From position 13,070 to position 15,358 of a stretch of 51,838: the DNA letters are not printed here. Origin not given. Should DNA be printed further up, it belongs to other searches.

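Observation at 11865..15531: Reverse-strand moron encoding a BcgI-like type IIB restriction-modification system (RM subunit + S subunit), translationally coupled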

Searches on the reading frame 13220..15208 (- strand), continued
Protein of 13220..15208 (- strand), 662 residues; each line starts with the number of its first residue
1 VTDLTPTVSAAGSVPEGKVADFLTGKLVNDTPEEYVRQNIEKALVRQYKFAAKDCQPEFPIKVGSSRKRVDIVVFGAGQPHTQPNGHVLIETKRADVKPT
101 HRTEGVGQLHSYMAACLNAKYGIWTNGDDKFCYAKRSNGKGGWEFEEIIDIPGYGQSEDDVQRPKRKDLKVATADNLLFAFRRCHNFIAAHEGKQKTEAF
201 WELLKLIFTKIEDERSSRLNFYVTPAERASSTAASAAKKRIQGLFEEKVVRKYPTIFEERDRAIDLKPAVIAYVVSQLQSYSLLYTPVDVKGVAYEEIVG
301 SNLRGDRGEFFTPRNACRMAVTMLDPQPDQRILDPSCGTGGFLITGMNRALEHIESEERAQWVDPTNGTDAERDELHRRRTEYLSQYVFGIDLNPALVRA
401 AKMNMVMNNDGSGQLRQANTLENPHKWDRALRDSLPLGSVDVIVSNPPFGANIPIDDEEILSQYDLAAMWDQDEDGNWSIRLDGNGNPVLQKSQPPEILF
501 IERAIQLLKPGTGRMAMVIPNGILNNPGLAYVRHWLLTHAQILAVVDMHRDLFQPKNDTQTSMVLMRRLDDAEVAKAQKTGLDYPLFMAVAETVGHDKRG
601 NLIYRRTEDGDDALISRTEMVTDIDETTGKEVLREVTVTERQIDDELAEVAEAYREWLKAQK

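Call 40: find_homologous_proteins(query=L077:10001-11971:+, max_evalue=1e-10)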
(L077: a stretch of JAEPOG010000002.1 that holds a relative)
Query L077:10001-11971:+ (657 aa): 7948 proteins with E <= 1e-10 among 8000 candidates; the best 120 are listed.
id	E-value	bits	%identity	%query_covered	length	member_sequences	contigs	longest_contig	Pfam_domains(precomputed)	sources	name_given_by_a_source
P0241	0.0e+0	1505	100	100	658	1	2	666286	PF02384.23,PF07669.18,PF01170.25,PF13588.13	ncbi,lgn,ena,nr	ncbi:MAG: N-6 DNA methylase [Rhizobiaceae bacterium]|nr:N-6 DNA methylase [Rhizobiaceae bacterium]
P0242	0.0e+0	1294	84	99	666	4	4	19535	PF02384.23,PF01170.25,PF13588.13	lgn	-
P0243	0.0e+0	1268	83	99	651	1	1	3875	PF02384.23,PF01170.25,PF13588.13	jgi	jgi:type I restriction enzyme M protein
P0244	0.0e+0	1256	81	99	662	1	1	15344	PF02384.23,PF01170.25,PF13588.13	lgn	-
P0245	0.0e+0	1255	81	98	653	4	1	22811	PF02384.23,PF07669.18,PF01170.25,PF13588.13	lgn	-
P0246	0.0e+0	1251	81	99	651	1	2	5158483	PF02384.23,PF01170.25,PF13588.13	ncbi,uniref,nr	ncbi:N-6 DNA methylase [Aquibium oceanicum]|uniref:N-6 DNA methylase n=1 Tax=Aquibium oceanicum TaxI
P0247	0.0e+0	1248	81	99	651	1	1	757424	PF02384.23,PF07669.18,PF01170.25,PF13588.13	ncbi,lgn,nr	ncbi:N-6 DNA methylase [bacterium M00.F.Ca.ET.230.01.1.1]|nr:N-6 DNA methylase [bacterium M00.F.Ca.E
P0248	0.0e+0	1245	81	98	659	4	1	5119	PF02384.23,PF01170.25,PF13588.13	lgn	-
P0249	0.0e+0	1244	80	99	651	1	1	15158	PF02384.23,PF01170.25,PF13588.13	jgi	jgi:type I restriction enzyme M protein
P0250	0.0e+0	1240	80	99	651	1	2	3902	PF02384.23,PF01170.25,PF13588.13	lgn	-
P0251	0.0e+0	1239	80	99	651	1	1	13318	PF02384.23,PF01170.25,PF13588.13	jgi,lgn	-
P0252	0.0e+0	1237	80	99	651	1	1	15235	PF02384.23,PF01170.25,PF13588.13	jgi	jgi:type I restriction enzyme M protein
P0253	0.0e+0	1237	80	99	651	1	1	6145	PF02384.23,PF01170.25,PF13588.13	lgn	-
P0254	0.0e+0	1235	80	99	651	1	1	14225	PF02384.23,PF01170.25,PF13588.13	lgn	-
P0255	0.0e+0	1235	80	99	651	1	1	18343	PF02384.23,PF01170.25,PF13588.13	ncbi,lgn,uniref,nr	ncbi:N-6 DNA methylase [Sphingomonas faeni]|uniref:N-6 DNA methylase n=1 Tax=Sphingomonas faeni TaxI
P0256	0.0e+0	1233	79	99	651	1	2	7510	PF02384.23,PF01170.25,PF13588.13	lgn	-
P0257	0.0e+0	1233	79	99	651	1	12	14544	PF02384.23,PF01170.25,PF13588.13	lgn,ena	-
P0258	0.0e+0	1232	79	99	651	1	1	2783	PF02384.23,PF01170.25,PF13588.13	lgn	-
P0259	0.0e+0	1232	79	99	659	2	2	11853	PF02384.23,PF07669.18,PF01170.25,PF13588.13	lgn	-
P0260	0.0e+0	1231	79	99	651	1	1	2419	PF02384.23,PF01170.25,PF13588.13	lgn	-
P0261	0.0e+0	1229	81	98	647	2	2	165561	PF02384.23,PF01170.25,PF13588.13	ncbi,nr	ncbi:N-6 DNA methylase [Sinorhizobium medicae]|nr:N-6 DNA methylase [Sinorhizobium medicae] MDX08180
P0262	0.0e+0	1227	80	98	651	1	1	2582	PF02384.23,PF01170.25,PF13588.13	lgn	-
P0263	0.0e+0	1226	80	98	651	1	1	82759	PF02384.23,PF07669.18,PF01170.25,PF13588.13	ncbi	-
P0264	0.0e+0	1224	80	99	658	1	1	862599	PF02384.23,PF07669.18,PF01170.25,PF13588.13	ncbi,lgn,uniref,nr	ncbi:N-6 DNA methylase [Sphingopyxis panaciterrulae]|uniref:Type I restriction enzyme M protein n=1 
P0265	0.0e+0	1221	80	98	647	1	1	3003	PF02384.23,PF01170.25,PF13588.13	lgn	-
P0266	0.0e+0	1220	79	98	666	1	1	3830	PF02384.23,PF07669.18,PF01170.25,PF13588.13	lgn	-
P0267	0.0e+0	1219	80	98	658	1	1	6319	PF02384.23,PF07669.18,PF01170.25,PF13588.13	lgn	-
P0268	0.0e+0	1218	79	98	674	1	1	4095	PF02384.23,PF07669.18,PF01170.25,PF13588.13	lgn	-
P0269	0.0e+0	1218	80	98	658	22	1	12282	PF02384.23,PF07669.18,PF01170.25,PF13588.13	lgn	-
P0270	0.0e+0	1217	80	98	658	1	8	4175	PF02384.23,PF07669.18,PF01170.25,PF13588.13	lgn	-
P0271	0.0e+0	1215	80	98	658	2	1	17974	PF02384.23,PF07669.18,PF01170.25,PF13588.13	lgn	-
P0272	0.0e+0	1215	79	98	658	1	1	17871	PF02384.23,PF07669.18,PF01170.25,PF13588.13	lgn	-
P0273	0.0e+0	1214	79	98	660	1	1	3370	PF02384.23,PF07669.18,PF01170.25,PF13588.13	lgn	-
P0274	0.0e+0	1213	79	98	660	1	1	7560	PF02384.23,PF07669.18,PF01170.25,PF13588.13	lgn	-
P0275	0.0e+0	1213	78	99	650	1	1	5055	PF02384.23,PF01170.25,PF13588.13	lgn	-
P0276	0.0e+0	1213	79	98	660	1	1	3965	PF02384.23,PF07669.18,PF01170.25,PF13588.13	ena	-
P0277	0.0e+0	1212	79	99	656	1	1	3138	PF02384.23,PF01170.25,PF13588.13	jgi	jgi:type I restriction enzyme M protein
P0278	0.0e+0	1212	79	98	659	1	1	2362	PF02384.23,PF07669.18,PF01170.25,PF13588.13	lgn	-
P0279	0.0e+0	1212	80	98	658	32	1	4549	PF02384.23,PF07669.18,PF01170.25,PF13588.13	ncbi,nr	ncbi:MAG: N-6 DNA methylase [Geminicoccaceae bacterium]|nr:N-6 DNA methylase [Geminicoccaceae bacter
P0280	0.0e+0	1211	79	98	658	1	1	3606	PF02384.23,PF01170.25,PF13588.13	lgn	-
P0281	0.0e+0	1211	79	98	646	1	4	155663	PF02384.23,PF07669.18,PF01170.25,PF13588.13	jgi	-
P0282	0.0e+0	1211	79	98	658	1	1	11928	PF02384.23,PF07669.18,PF01170.25,PF13588.13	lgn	-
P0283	0.0e+0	1211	79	98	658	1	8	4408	PF02384.23,PF07669.18,PF01170.25,PF13588.13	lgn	-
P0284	0.0e+0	1211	79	98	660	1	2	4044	PF02384.23,PF07669.18,PF01170.25,PF13588.13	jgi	-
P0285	0.0e+0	1211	79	98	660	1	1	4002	PF02384.23,PF07669.18,PF01170.25,PF13588.13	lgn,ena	-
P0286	0.0e+0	1211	79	98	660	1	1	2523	PF02384.23,PF07669.18,PF01170.25,PF13588.13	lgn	-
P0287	0.0e+0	1210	79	98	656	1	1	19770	PF02384.23,PF07669.18,PF01170.25,PF13588.13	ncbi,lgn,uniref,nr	ncbi:N-6 DNA methylase [Acuticoccus mangrovi]|uniref:N-6 DNA methylase n=1 Tax=Acuticoccus mangrovi 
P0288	0.0e+0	1210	79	98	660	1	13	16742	PF02384.23,PF07669.18,PF01170.25,PF13588.13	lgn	-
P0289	0.0e+0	1210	79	98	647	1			PF02384.23,PF07669.18,PF01170.25,PF13588.13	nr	nr:N-6 DNA methylase [Acuticoccus mangrovi]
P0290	0.0e+0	1210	78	99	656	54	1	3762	PF02384.23,PF01170.25,PF13588.13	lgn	-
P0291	0.0e+0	1209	79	99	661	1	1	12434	PF02384.23,PF07669.18,PF01170.25,PF13588.13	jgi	jgi:type I restriction enzyme M protein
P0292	0.0e+0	1208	79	98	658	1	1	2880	PF02384.23,PF01170.25,PF13588.13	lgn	-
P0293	0.0e+0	1208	79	98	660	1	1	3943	PF02384.23,PF07669.18,PF01170.25,PF13588.13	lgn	-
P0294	0.0e+0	1208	79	98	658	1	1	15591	PF02384.23,PF07669.18,PF01170.25,PF13588.13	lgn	-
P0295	0.0e+0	1207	79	98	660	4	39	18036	PF02384.23,PF07669.18,PF01170.25,PF13588.13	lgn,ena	-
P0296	0.0e+0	1206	78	98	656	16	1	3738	PF02384.23,PF01170.25,PF13588.13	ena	-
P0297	0.0e+0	1206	77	100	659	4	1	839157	PF02384.23,PF01170.25,PF13588.13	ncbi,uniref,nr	ncbi:N-6 DNA methylase [Sphingomonas sp. CFBP 13728]|uniref:N-6 DNA methylase n=1 Tax=Sphingomonas s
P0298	0.0e+0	1205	79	98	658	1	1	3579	PF02384.23,PF07669.18,PF01170.25,PF13588.13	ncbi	-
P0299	0.0e+0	1204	79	98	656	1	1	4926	PF02384.23,PF01170.25,PF13588.13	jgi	jgi:type I restriction enzyme M protein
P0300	0.0e+0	1204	78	98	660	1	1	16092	PF02384.23,PF07669.18,PF01170.25,PF13588.13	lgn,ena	-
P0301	0.0e+0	1201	79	98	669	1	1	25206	PF02384.23,PF01170.25,PF13588.13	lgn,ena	-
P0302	0.0e+0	1199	79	99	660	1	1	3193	PF02384.23,PF07669.18,PF01170.25,PF13588.13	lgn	-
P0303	0.0e+0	1199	78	98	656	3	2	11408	PF02384.23,PF01170.25,PF13588.13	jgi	jgi:type I restriction enzyme M protein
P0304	0.0e+0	1198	78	99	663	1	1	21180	PF02384.23,PF01170.25,PF13588.13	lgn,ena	-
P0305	0.0e+0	1198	78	98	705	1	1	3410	PF02384.23,PF07669.18,PF01170.25,PF13588.13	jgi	jgi:type I restriction enzyme M protein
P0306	0.0e+0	1198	78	98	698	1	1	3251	PF02384.23,PF01170.25,PF13588.13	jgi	jgi:type I restriction enzyme M protein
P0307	0.0e+0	1195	79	98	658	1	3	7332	PF02384.23,PF01170.25,PF13588.13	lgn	-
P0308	0.0e+0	1195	78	98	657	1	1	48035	PF02384.23,PF07669.18,PF01170.25,PF13588.13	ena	-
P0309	0.0e+0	1195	79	98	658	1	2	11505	PF02384.23,PF01170.25,PF13588.13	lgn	-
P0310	0.0e+0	1194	78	98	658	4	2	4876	PF02384.23,PF07669.18,PF01170.25,PF13588.13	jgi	-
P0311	0.0e+0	1193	78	98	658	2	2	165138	PF02384.23,PF01170.25,PF13588.13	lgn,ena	-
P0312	0.0e+0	1193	78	97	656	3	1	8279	PF02384.23,PF01170.25,PF13588.13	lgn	-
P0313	0.0e+0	1193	78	98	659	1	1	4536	PF02384.23,PF01170.25,PF13588.13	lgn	-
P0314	0.0e+0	1190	78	98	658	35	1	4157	PF02384.23,PF01170.25,PF13588.13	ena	-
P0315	0.0e+0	1190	79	99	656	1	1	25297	PF02384.23,PF01170.25,PF13588.13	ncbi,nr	ncbi:MAG: N-6 DNA methylase [Geminicoccaceae bacterium]|nr:N-6 DNA methylase [Geminicoccaceae bacter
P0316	0.0e+0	1190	79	99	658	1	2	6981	PF02384.23,PF01170.25,PF13588.13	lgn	-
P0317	0.0e+0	1188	78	98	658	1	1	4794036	PF02384.23,PF01170.25,PF13588.13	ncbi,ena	-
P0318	0.0e+0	1187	78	98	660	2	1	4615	PF02384.23,PF07669.18,PF01170.25,PF13588.13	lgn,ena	-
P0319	0.0e+0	1187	77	98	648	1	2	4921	PF02384.23,PF01170.25,PF13588.13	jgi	jgi:type I restriction enzyme M protein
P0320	0.0e+0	1187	77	98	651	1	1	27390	PF02384.23,PF07669.18,PF01170.25,PF13588.13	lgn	-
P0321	0.0e+0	1187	79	98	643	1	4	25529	PF02384.23,PF01170.25,PF13588.13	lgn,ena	-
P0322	0.0e+0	1186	78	98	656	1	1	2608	PF02384.23,PF01170.25,PF13588.13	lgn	-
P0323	0.0e+0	1185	78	98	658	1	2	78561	PF02384.23,PF07669.18,PF01170.25,PF13588.13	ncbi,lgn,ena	-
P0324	0.0e+0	1185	77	99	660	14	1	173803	PF02384.23,PF01170.25,PF13588.13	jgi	jgi:type I restriction enzyme M protein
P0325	0.0e+0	1184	79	96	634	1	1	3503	PF02384.23,PF07669.18,PF01170.25,PF13588.13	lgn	-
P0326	0.0e+0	1183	78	98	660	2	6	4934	PF02384.23,PF01170.25,PF13588.13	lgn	-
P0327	0.0e+0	1183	77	98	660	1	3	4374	PF02384.23,PF07669.18,PF01170.25,PF13588.13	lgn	-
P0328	0.0e+0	1183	78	98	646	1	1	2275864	PF02384.23,PF01170.25,PF13588.13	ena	-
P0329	0.0e+0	1183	76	100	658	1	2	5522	PF02384.23,PF07669.18,PF01170.25,PF13588.13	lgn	-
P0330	0.0e+0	1182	77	98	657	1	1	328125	PF02384.23,PF01170.25,PF13588.13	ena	-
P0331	0.0e+0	1178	76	99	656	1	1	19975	PF02384.23,PF01170.25,PF13588.13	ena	-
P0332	0.0e+0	1177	77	98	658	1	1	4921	PF02384.23,PF07669.18,PF01170.25,PF13588.13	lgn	-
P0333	0.0e+0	1174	77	98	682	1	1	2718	PF02384.23,PF01170.25,PF13588.13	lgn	-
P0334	0.0e+0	1171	78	98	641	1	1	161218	PF02384.23,PF01170.25,PF13588.13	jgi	-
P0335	0.0e+0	1170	76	98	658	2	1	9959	PF02384.23,PF01170.25,PF13588.13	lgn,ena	-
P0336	0.0e+0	1170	77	98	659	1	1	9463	PF02384.23,PF01170.25,PF13588.13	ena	-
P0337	0.0e+0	1169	77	98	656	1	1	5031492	PF02384.23,PF01170.25,PF13588.13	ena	-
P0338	0.0e+0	1168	77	98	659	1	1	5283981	PF02384.23,PF01170.25,PF13588.13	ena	-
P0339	0.0e+0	1168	77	98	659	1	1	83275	PF02384.23,PF01170.25,PF13588.13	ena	-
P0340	0.0e+0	1168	76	98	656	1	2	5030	PF02384.23,PF01170.25,PF13588.13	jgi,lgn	jgi:type I restriction enzyme M protein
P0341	0.0e+0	1167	76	98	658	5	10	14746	PF02384.23,PF07669.18,PF01170.25,PF13588.13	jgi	-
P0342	0.0e+0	1166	77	98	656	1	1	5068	PF02384.23,PF07669.18,PF01170.25,PF13588.13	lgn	-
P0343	0.0e+0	1166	77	98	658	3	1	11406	PF02384.23,PF01170.25,PF13588.13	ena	-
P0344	0.0e+0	1165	77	98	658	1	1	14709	PF02384.23,PF01170.25,PF13588.13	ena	-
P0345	0.0e+0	1164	76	98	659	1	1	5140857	PF02384.23,PF01170.25,PF13588.13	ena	-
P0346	0.0e+0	1164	77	98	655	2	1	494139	PF02384.23,PF01170.25,PF13588.13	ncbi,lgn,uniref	ncbi:N-6 DNA methylase [Bradyrhizobium sp. ISRA442]|uniref:N-6 DNA methylase n=1 Tax=Bradyrhizobium 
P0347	0.0e+0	1164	77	98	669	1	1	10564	PF02384.23,PF07669.18,PF01170.25,PF13588.13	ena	-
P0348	0.0e+0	1164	76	98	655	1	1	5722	PF02384.23,PF07669.18,PF01170.25,PF13588.13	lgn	-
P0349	0.0e+0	1161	76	98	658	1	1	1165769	PF02384.23,PF01170.25,PF13588.13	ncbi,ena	-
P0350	0.0e+0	1161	77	98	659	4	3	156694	PF02384.23,PF01170.25,PF13588.13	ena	-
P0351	0.0e+0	1161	76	98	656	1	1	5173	PF02384.23,PF01170.25,PF13588.13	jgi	jgi:type I restriction enzyme M protein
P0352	0.0e+0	1161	77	98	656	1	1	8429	PF02384.23,PF01170.25,PF13588.13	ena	-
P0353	0.0e+0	1160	76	98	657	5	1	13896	PF02384.23,PF07669.18,PF01170.25,PF13588.13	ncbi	-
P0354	0.0e+0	1159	76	98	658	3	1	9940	PF02384.23,PF01170.25,PF13588.13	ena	-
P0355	0.0e+0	1158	76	98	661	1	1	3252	PF02384.23,PF07669.18,PF01170.25,PF13588.13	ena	-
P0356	0.0e+0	1158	77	98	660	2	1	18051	PF02384.23,PF01170.25,PF13588.13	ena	-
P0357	0.0e+0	1158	75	99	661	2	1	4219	PF02384.23,PF07669.18,PF01170.25,PF13588.13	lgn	-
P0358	0.0e+0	1158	75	100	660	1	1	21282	PF02384.23,PF01170.25,PF13588.13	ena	-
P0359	0.0e+0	1158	76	98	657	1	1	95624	PF02384.23,PF01170.25,PF13588.13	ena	-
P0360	0.0e+0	1157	75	100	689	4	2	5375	PF02384.23,PF01170.25,PF13588.13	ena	-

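Call 48: search_dna_similar(query=window:13220-15208:-, collection=phages, mode=protein, max_rows=25)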
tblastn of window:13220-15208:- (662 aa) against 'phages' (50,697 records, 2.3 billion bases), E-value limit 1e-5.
Records with a match: 83; places in all: 83; records where one place covers at least 80% of the query: 2.
Best place of each record, by identity: <60% 83.
By first word of the organism name: Acinetobacter 36; Bacteriophage 11; Staphylococcus 7; Streptococcus 6; Mycobacterium 5; Salmonella 4; Escherichia 3; Mycoplasma 3; Haloarcula 2; Liberibacter 2; and 4 more.
By host as written in the record: Acinetobacter baumannii 17; - 14; Streptococcus suis 6; Mycobacterium smegmatis mc2 155 4; Acinetobacter baumannii 703 4; Acinetobacter baumannii 1971 3; Staphylococcus aureus 3; Haloarcula californiae 2; and 28 more.
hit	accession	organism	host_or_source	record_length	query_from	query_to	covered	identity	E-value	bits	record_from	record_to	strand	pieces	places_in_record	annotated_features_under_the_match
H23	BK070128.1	Bacteriophage sp.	Helicobacter heilmannii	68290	18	630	93%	29.1%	2e-59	222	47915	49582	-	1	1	hypothetical protein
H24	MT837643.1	Bacteriophage sp.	human fecal samples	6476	31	625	90%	30.0%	6e-67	244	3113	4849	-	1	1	record has no annotation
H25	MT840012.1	Bacteriophage sp.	human fecal samples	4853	171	606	66%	25.2%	3e-29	130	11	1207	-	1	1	record has no annotation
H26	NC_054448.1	Mycobacterium phage Raymond7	Mycobacterium smegmatis mc2 155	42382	268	603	51%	30.0%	1e-28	129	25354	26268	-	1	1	28: type 1 restriction enzyme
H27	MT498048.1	Mycobacterium phage Raymond7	Mycobacterium smegmatis mc2 155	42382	268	603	51%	30.0%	1e-28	129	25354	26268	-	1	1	28: type 1 restriction enzyme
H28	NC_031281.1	Mycobacterium phage Panchino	Mycobacterium smegmatis mc2 155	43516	268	603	51%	30.0%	1e-28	129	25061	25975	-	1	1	28: type 1 restriction enzyme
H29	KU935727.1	Mycobacterium phage Panchino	Mycobacterium smegmatis mc2 155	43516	268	603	51%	30.0%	1e-28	129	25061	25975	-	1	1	28: type 1 restriction enzyme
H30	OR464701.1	Mycobacterium phage dwieneke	Mycolicibacterium smegmatis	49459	268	603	51%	30.0%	1e-28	129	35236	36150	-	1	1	site-specific DNA-methyltransferase (adenine-specific)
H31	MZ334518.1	Halorubrum virus HRTV-11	Halorubrum sp.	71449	190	553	55%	24.6%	2e-11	74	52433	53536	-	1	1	type IIG restriction modification enzyme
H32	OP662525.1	Streptococcus phage YS225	Streptococcus suis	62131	274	605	50%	26.9%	2e-26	121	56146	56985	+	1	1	SAM-dependent methyltransferase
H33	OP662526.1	Streptococcus phage YS262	Streptococcus suis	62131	274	605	50%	26.9%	2e-26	121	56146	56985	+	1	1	SAM-dependent methyltransferase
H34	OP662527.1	Streptococcus phage YS255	Streptococcus suis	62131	274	605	50%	26.9%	2e-26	121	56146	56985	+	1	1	SAM-dependent methyltransferase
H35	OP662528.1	Streptococcus phage YS214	Streptococcus suis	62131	274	605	50%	26.9%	2e-26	121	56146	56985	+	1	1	SAM-dependent methyltransferase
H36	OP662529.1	Streptococcus phage YS199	Streptococcus suis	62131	274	605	50%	26.9%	2e-26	121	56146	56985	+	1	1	SAM-dependent methyltransferase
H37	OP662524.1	Streptococcus phage YS387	Streptococcus suis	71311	274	605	50%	26.9%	3e-26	121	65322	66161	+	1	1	SAM-dependent methyltransferase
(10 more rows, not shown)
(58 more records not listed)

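Call 51: find_encoding_contigs(protein=P0005, flank=10000, max_places=2)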
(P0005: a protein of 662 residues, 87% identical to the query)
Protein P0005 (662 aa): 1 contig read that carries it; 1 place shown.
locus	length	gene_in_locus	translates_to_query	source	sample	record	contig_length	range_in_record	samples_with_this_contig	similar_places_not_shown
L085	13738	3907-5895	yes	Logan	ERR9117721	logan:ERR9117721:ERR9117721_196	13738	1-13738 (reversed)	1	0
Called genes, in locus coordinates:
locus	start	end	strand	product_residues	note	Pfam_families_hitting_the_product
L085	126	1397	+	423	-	PF14659:Phage_int_SAM_3, PF22022:Phage_int_M (faint), PF00589:Phage_integrase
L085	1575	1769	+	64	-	PF12728:HTH_17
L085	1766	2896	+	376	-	PF06745:ATPase (faint), PF13481:AAA_25, PF04703:FaeA (weak), PF13338:AbiEi_4 (weak)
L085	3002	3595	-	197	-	PF00239:Resolvase, PF02796:HTH_7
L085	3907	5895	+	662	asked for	PF13588:HSDR_N_2, PF02384:N6_Mtase, PF01170:UPF0020, PF07669:Eco57I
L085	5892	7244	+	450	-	-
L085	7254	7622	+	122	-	-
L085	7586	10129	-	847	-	PF13476:AAA_23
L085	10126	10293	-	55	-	-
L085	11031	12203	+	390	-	PF01527:HTH_Tnp_1 (weak), PF13011:LZ_Tnp_IS481, PF13384:HTH_23, PF13518:HTH_28, PF13551:HTH_29, PF13565:HTH_32, PF00665:rve, PF13683:rve_3, +1 more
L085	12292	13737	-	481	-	?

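Call 53: predict_structure(alignment_id=A2)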
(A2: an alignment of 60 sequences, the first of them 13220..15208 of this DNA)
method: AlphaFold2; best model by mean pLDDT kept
length: 662 residues; sequences in the alignment: 60
mean_pLDDT: 82.8   pTM: 0.74
mean pLDDT of the five models: 82.8, 82.5, 76.4, 74.6, 72.8
residues with pLDDT >= 90: 220; 70-90: 355; 50-70: 60; < 50: 27
segments of 3 or more residues with pLDDT < 50: 1-10, 305-309, 621-627, 629-631
pLDDT, mean of each block of 10 residues (from residue 1): 42 66 81 80 82 91 89 91 94 84 89 92 86 88 85 83 79 73 89 87 91 87 85 89 92 81 91 90 75 70 51 82 95 85 87 89 80 84 89 84 78 82 89 93 83 72 91 88 91 80 96 93 81 92 90 62 94 91 87 75 80 69 46 55 86 93 76
secondary structure, 60 per line:
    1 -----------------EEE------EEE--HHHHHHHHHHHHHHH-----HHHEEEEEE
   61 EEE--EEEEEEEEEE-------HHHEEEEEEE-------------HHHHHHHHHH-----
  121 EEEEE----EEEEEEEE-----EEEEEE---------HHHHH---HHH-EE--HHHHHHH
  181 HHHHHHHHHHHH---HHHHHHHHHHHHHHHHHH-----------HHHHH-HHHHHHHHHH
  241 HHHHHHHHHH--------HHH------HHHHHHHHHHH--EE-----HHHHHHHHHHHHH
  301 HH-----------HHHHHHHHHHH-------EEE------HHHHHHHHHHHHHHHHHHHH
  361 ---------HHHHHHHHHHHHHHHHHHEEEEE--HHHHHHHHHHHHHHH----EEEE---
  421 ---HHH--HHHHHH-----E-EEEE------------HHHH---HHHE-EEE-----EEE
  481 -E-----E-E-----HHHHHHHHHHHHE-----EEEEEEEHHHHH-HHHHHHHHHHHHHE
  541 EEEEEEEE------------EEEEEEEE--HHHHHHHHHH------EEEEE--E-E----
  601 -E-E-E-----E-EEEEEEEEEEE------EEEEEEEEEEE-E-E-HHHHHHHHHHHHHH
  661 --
elements in order: E18-20 E27-29 H32-46 E55-63 E66-75 E86-92 H106-115 E121-125 E130-137 E143-148 H158-162 H174-192 H196-213 H225-229 H231-250 H268-278 H288-302 H314-324 E332-334 H341-360 H370-387 E388-392 H395-409 E414-417 H429-434 E442-445 H458-461 E470-472 E478-480 H496-507 E514-520 H521-525 H527-539 E540-548 E561-568 H571-580 E587-591 E614-624 E631-641 H647-660
